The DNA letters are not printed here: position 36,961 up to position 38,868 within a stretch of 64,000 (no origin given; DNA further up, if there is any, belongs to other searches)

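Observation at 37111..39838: CheY-like receiver, Hpt protein and orphan GldM/PorM-like gene in one apparent operon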

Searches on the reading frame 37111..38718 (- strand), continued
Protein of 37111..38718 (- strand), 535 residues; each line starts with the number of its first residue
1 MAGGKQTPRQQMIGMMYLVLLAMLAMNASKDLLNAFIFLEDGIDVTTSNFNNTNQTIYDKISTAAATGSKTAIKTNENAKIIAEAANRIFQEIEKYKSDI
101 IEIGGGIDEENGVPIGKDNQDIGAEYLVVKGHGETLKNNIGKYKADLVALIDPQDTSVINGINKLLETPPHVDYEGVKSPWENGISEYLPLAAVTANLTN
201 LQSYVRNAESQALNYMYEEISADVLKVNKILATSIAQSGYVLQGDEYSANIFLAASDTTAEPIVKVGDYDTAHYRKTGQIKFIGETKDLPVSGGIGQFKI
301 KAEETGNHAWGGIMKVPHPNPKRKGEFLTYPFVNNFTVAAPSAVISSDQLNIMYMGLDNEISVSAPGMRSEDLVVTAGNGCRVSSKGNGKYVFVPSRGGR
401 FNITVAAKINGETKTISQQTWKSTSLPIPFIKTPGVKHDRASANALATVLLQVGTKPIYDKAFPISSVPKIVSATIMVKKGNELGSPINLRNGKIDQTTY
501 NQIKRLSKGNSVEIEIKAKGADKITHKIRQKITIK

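Call 36: predict_structure(alignment_id=A1)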
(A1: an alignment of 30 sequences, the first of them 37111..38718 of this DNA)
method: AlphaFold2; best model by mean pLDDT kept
length: 535 residues; sequences in the alignment: 30
mean_pLDDT: 81.5   pTM: 0.41
mean pLDDT of the five models: 81.5, 80.1, 79.2, 76.3, 74.9
residues with pLDDT >= 90: 101; 70-90: 381; 50-70: 45; < 50: 8
segments of 3 or more residues with pLDDT < 50: 224-229
pLDDT, mean of each block of 10 residues (from residue 1): 63 74 72 76 79 82 70 84 90 90 81 74 85 89 89 83 86 82 80 85 89 82 48 71 79 62 79 71 81 79 80 75 70 79 74 85 80 85 87 89 84 83 90 90 92 91 83 93 87 90 91 94 92 93
secondary structure, 60 per line:
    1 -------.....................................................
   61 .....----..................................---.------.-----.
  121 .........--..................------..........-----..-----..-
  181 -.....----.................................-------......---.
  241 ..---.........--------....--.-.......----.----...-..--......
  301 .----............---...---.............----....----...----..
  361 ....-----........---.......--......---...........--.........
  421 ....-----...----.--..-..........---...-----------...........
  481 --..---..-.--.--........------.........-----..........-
elements in order: H8-65 H70-103 H120-129 H132-149 H156-165 H182-186 H191-223 E231-236 E240-242 E246-254 E263-266 H271-277 E287-289 E295-301 E306-317 E327-339 E344-347 E352-354 E359-364 E373-377 E381-387 E390-395 E399-409 E412-424 E430-432 H443-452 E456-458 E470-480 H497-504 E511-519 E525-534

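Call 40: fold_search(model_id=the predicted structure, library=pdb)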
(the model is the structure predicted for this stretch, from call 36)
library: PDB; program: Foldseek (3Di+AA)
matches with E <= 10: 1898; with E <= 0.001: 210
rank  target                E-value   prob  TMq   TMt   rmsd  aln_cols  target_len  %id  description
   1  7cmg_A                4.7e-25  1.00  0.35  0.38  26.5       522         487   22  The Structure of the periplasmic domain of PorM (released 2020-09-02)
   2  7cmg_B                1.6e-24  1.00  0.34  0.37  25.0       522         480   21  The Structure of the periplasmic domain of PorM (released 2020-09-02)
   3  6ey4                  5.9e-23  1.00  0.34  0.37  31.2       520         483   19  Periplasmic domain (residues 36-513) of GldM (released 2018-02-07)
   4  6ey5_B                1.2e-16  1.00  0.33  0.56  14.0       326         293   23  C-terminal part (residues 224-515) of PorM (released 2018-02-07)
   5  6ey5_A                1.8e-15  1.00  0.33  0.56  11.9       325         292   23  C-terminal part (residues 224-515) of PorM (released 2018-02-07)
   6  7sau_B                5.5e-12  1.00  0.36  0.85   3.5       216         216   33  Structure of GldLM, the proton-powered motor that drives Type IX protein secretion and gliding motility in Schleiferia (released 2022-03-23)
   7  7sau_A                1.1e-11  1.00  0.35  0.82   4.4       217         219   34  Structure of GldLM, the proton-powered motor that drives Type IX protein secretion and gliding motility in Schleiferia (released 2022-03-23)
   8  6ey6_B                1.1e-11  1.00  0.29  0.70   4.1       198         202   21  C-terminal part (residues 315-516) of PorM with the llama nanobody nb130 (released 2018-02-07)
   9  6ey6_A                2.4e-11  1.00  0.28  0.66   5.0       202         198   20  C-terminal part (residues 315-516) of PorM with the llama nanobody nb130 (released 2018-02-07)
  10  7sb2_B                1.1e-09  1.00  0.33  0.56  13.6       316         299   19  Structure of the periplasmic domain of GldM from Capnocytophaga canimorsus (released 2022-03-23)
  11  7sb2_A                3.8e-09  1.00  0.34  0.58  13.1       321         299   20  Structure of the periplasmic domain of GldM from Capnocytophaga canimorsus (released 2022-03-23)
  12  7sax_A                5.4e-09  1.00  0.33  0.79   4.9       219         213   27  Structure of GldLM, the proton-powered motor that drives Type IX protein secretion and gliding motility in Sphingobact (released 2022-03-23)
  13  7sax_B                7.0e-09  1.00  0.34  0.80   3.7       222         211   27  Structure of GldLM, the proton-powered motor that drives Type IX protein secretion and gliding motility in Sphingobact (released 2022-03-23)
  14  7saz_A                2.0e-08  1.00  0.32  0.72   5.0       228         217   27  Structure of GldLM, the proton-powered motor that drives Type IX protein secretion and gliding motility in Capnocytoph (released 2022-03-23)
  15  6ys8_B                9.0e-08  1.00  0.34  0.77   3.4       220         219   26  Structure of GldLM, the proton-powered motor that drives protein transport and gliding motility (released 2020-10-14)
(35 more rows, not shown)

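Call 54: find_related_loci(query=A1, collection=metagenome_contigs, flank=6000)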
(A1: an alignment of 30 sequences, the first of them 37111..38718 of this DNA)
Query A1 (535 aa) in metagenome_contigs; peptide patterns used: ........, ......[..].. (x = any residue, [..] = any of these).
414 stretches matched a pattern; 358 encode a relative of the query (tblastn E <= 1e-3); the best 80 are kept; 80 distinct loci.
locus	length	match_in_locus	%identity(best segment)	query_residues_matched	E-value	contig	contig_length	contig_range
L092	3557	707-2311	76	1-535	0e+0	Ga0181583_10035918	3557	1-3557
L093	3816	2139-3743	76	1-535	0e+0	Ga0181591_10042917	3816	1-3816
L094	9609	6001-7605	72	1-535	0e+0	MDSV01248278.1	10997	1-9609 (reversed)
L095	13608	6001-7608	71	1-535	0e+0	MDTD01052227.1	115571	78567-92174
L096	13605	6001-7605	71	1-535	0e+0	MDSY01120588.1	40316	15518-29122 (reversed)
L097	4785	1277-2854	72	1-526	0e+0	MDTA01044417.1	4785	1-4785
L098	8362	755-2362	71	1-535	0e+0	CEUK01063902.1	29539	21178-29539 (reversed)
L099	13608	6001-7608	71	1-535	0e+0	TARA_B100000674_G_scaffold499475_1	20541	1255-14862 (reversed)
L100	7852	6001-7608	71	1-535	0e+0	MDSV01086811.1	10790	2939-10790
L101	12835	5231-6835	68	1-535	0e+0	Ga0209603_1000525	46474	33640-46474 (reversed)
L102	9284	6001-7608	68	1-535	0e+0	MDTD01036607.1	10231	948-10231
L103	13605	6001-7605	69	1-535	0e+0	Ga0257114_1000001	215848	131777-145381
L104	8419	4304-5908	67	1-535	0e+0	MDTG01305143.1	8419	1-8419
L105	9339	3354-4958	68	1-535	0e+0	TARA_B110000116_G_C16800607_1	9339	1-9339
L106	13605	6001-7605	68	1-535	0e+0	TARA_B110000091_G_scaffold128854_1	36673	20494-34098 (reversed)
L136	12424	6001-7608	32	3-515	6e-68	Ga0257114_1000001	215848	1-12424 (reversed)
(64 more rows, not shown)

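Call 87: search_protein_families(library=pfam, proteins=[L033:12596-13096:+, L033:13083-14162:-, L033:14266-16710:+, L033:16703-18700:+, L033:18707-19072:+, L033:19096-19659:+], max_evalue=0.0001)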
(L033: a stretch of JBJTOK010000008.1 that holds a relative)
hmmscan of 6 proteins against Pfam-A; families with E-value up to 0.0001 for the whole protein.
L033:12596-13096:+ (166 aa): 0 families

L033:13083-14162:- (359 aa): 1 family
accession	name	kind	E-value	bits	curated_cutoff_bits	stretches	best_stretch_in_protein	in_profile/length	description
PF01594.21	AI-2E_transport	-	8.4e-35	120.9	34.3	1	10-349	3-325/327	AI-2E family transporter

L033:14266-16710:+ (814 aa): 4 families
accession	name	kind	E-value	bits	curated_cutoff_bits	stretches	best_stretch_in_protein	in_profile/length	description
PF08376.15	NIT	-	4.6e-31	109.5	24.9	1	58-286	2-238/239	Nitrate and nitrite sensing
PF02518.31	HATPase_c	-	2.7e-26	92.6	26.4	1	545-667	2-110/111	Histidine kinase-, DNA gyrase B-, and HSP90-like ATPase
PF00512.31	HisKA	-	1.6e-18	67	26.9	1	431-498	2-66/66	His Kinase A (phospho-acceptor) domain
PF00672.30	HAMP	-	1.3e-09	38.6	25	1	323-371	3-51/53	HAMP domain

L033:16703-18700:+ (665 aa): 7 families
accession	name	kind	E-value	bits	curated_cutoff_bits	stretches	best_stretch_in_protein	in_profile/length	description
PF00072.30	Response_reg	-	1.2e-48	164.3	30.2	2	543-657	1-110/111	Response regulator receiver domain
PF02518.31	HATPase_c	-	6e-30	104.4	26.4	1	403-517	1-109/111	Histidine kinase-, DNA gyrase B-, and HSP90-like ATPase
PF00512.31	HisKA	-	5.6e-20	71.6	26.9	1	292-356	2-66/66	His Kinase A (phospho-acceptor) domain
PF08447.18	PAS_3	-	9.5e-09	35.9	25.6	1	172-242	3-74/89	PAS fold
PF00989.32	PAS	-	2.1e-06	28.1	22.6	1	149-237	3-90/113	PAS fold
PF13188.13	PAS_8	-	3.8e-06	27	21.8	1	148-204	2-56/65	PAS domain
PF13426.13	PAS_9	-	6.6e-06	26.8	27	1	161-237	5-78/103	PAS domain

L033:18707-19072:+ (121 aa): 1 family
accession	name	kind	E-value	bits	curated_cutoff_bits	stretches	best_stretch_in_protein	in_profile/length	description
PF01627.28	Hpt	-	9.9e-10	39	24.6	1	28-120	2-82/84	Hpt domain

L033:19096-19659:+ (187 aa): 1 family
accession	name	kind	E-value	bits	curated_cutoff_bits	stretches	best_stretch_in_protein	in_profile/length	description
PF00072.30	Response_reg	-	5e-15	56.1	30.2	1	6-110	1-100/111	Response regulator receiver domain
